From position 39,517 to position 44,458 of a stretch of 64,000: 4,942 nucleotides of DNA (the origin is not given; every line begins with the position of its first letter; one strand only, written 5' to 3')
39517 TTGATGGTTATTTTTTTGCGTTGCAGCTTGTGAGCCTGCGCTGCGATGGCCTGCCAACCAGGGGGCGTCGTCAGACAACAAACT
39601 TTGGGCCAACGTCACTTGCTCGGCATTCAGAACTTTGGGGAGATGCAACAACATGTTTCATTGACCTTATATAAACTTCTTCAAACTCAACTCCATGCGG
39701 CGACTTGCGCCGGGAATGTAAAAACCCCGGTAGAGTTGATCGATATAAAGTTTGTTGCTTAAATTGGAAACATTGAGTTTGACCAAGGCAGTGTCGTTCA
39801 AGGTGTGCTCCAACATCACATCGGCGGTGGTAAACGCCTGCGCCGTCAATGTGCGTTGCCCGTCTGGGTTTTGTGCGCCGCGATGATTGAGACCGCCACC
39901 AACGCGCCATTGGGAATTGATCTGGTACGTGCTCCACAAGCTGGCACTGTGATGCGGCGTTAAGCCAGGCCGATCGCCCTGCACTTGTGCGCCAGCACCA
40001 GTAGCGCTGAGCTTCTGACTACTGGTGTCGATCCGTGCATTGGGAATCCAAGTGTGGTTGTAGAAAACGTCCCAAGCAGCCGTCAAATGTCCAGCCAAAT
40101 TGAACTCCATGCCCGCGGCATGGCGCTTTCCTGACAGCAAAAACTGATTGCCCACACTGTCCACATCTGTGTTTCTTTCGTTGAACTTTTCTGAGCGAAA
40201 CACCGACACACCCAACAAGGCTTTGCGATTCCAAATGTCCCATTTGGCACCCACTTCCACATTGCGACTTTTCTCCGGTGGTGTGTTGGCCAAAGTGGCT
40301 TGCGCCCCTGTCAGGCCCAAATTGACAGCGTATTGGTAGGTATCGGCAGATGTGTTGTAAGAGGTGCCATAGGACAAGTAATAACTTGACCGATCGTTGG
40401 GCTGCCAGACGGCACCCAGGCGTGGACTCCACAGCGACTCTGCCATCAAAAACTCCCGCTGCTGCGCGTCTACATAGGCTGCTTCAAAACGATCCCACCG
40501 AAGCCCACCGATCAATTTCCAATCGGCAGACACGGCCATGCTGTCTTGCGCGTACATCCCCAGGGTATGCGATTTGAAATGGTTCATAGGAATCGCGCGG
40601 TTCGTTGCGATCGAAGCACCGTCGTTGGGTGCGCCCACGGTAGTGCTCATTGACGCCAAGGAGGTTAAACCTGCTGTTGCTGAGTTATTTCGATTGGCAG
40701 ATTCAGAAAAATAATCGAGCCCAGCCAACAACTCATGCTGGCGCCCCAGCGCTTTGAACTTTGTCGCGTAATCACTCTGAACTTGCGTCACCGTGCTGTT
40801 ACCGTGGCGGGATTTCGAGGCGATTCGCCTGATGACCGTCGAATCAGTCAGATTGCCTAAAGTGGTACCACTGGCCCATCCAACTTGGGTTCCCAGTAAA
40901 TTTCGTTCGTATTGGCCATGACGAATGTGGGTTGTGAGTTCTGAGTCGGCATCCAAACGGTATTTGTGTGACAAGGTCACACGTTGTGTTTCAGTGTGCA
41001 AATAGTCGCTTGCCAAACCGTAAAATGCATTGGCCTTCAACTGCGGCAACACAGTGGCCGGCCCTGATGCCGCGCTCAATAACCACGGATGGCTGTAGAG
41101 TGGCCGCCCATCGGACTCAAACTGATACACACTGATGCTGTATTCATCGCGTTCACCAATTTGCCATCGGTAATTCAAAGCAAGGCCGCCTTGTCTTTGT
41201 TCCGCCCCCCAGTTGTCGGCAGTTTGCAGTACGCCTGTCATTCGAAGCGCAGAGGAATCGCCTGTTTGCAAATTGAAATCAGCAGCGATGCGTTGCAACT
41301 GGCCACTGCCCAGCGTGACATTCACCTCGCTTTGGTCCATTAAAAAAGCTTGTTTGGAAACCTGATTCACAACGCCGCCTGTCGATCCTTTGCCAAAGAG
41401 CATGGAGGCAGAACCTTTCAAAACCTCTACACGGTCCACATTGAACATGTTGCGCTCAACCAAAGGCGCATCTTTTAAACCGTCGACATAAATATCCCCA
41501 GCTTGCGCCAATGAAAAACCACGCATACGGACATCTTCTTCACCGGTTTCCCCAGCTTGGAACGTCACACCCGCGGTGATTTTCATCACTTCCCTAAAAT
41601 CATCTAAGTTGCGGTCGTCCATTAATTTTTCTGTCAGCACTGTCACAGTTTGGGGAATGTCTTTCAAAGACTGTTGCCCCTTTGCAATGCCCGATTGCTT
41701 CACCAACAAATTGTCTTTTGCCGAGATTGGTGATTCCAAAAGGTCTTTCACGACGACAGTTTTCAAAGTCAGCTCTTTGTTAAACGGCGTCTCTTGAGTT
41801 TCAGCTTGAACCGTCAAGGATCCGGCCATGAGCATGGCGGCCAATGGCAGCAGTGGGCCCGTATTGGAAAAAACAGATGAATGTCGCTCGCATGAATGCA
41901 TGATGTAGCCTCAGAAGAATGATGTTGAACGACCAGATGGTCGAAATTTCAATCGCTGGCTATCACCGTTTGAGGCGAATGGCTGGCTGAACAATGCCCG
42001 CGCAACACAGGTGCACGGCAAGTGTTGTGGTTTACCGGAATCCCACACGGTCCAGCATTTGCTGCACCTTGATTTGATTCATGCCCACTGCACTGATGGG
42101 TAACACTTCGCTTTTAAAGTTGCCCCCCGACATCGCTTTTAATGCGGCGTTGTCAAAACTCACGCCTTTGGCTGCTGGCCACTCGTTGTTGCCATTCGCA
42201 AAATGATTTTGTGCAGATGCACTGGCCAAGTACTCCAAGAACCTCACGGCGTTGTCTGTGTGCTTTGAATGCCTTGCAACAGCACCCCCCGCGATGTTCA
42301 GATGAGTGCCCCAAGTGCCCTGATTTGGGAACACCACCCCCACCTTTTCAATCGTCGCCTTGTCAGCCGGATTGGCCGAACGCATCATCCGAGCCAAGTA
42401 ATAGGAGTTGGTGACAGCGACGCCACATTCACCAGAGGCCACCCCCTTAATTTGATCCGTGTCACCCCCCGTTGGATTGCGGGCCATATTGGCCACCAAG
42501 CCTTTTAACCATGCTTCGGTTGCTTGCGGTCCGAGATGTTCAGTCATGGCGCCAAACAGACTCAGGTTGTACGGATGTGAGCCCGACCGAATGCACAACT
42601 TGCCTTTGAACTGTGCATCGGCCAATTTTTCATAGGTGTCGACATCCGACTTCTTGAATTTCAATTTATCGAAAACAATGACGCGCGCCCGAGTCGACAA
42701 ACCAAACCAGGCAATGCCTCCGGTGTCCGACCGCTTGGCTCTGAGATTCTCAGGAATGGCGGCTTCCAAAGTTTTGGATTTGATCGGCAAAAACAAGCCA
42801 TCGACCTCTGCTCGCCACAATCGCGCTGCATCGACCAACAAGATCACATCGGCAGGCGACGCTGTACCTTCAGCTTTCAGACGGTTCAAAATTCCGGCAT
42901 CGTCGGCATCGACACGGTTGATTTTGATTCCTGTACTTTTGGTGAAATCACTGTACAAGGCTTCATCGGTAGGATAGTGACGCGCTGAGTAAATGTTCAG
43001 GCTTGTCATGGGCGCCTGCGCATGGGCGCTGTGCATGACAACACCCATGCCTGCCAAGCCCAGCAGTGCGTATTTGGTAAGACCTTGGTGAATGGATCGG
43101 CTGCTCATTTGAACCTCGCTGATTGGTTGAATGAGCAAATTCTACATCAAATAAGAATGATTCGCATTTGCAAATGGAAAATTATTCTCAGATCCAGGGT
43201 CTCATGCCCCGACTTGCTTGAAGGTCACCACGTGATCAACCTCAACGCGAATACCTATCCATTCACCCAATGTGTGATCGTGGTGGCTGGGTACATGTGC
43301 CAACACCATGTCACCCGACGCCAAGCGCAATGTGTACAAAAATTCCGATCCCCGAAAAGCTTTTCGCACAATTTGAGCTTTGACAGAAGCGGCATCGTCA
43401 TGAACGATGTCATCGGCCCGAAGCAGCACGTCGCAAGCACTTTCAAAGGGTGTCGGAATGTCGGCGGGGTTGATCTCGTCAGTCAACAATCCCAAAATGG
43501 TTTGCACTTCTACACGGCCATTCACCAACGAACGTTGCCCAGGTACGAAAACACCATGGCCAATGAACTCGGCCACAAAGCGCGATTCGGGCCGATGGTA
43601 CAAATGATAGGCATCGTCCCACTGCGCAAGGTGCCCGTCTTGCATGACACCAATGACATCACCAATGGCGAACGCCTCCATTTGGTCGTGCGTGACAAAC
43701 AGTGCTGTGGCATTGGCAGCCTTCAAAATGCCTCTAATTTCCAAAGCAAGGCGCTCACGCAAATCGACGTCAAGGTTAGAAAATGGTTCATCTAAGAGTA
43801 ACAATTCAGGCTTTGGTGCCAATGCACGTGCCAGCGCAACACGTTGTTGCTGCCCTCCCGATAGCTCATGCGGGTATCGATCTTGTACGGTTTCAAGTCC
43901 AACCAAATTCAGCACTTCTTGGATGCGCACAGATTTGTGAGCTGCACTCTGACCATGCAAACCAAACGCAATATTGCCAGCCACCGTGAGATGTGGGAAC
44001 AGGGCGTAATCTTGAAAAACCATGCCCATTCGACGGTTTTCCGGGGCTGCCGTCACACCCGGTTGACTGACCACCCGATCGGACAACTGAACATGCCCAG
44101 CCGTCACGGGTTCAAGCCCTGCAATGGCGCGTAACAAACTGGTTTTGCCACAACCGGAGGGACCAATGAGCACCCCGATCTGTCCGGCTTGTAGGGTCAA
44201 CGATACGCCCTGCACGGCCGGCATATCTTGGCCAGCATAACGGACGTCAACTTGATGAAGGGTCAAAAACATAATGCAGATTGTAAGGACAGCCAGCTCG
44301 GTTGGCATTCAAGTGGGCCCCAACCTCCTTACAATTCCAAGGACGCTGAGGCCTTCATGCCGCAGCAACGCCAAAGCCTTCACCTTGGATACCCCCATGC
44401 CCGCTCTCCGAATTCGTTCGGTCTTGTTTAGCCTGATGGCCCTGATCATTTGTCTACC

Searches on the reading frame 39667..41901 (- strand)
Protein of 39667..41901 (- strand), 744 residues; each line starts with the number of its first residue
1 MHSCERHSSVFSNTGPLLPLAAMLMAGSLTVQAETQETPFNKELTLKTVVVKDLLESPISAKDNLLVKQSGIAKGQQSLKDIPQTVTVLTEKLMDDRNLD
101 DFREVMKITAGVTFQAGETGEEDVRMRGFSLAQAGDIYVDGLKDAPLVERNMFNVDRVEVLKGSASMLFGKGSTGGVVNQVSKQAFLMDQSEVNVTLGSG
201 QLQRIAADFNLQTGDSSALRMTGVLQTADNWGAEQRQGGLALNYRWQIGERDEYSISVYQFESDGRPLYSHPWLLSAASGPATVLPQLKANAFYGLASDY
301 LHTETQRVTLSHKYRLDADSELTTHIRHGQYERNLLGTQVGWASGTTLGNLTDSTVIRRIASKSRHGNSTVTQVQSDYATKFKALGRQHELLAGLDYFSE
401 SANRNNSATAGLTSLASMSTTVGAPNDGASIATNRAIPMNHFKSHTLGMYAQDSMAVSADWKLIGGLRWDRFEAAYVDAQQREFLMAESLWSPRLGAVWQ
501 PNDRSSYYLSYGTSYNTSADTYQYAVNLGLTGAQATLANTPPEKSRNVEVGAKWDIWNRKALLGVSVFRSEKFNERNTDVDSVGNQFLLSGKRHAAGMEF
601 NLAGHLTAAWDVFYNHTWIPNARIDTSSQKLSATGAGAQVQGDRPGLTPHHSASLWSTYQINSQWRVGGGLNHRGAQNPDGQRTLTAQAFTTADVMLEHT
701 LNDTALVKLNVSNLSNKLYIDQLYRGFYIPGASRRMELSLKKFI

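Call 79: search_protein_families(library=pfam, proteins=[window:39667-41901:-], max_evalue=0.00001)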
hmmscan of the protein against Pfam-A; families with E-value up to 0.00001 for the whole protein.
window:39667-41901:- (744 aa): 3 families
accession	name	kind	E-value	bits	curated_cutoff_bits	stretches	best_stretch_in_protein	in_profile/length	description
PF00593.30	TonB_dep_Rec_b-barrel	-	7.3e-43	148.5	27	1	287-714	43-436/436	TonB dependent receptor-like, beta-barrel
PF07715.20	Plug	-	2.5e-20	73.4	23.9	1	79-177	2-107/107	TonB-dependent Receptor Plug Domain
PF25183.1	OMP_b-brl_4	-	5.5e-07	28.8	30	0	293-481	203-403/838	Outer membrane beta barrel domain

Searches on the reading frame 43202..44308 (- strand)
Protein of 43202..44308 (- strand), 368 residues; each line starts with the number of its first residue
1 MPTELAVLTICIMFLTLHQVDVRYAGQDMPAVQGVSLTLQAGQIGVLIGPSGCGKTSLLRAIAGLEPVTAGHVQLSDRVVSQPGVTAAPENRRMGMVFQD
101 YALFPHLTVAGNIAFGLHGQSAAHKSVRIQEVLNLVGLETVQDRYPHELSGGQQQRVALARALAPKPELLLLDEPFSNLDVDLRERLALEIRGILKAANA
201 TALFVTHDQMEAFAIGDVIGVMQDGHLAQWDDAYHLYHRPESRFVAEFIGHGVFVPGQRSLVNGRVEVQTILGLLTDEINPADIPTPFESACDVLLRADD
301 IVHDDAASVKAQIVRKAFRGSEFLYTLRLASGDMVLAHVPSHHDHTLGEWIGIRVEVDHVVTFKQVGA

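Call 79: search_protein_families(library=pfam, proteins=[window:43202-44308:-], max_evalue=0.00001)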
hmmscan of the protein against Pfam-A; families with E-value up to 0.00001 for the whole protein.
window:43202-44308:- (368 aa): 3 families
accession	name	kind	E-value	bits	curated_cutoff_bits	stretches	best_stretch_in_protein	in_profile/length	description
PF00005.33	ABC_tran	-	2.8e-37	128.8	25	1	33-176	2-136/137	ABC transporter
PF13304.12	AAA_21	-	4.2e-12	47.2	27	1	138-208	227-299/304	AAA domain, putative AbiEii toxin, Type IV TA system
PF08402.16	TOBE_2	-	5.8e-09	36.4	21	1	294-363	1-76/76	TOBE domain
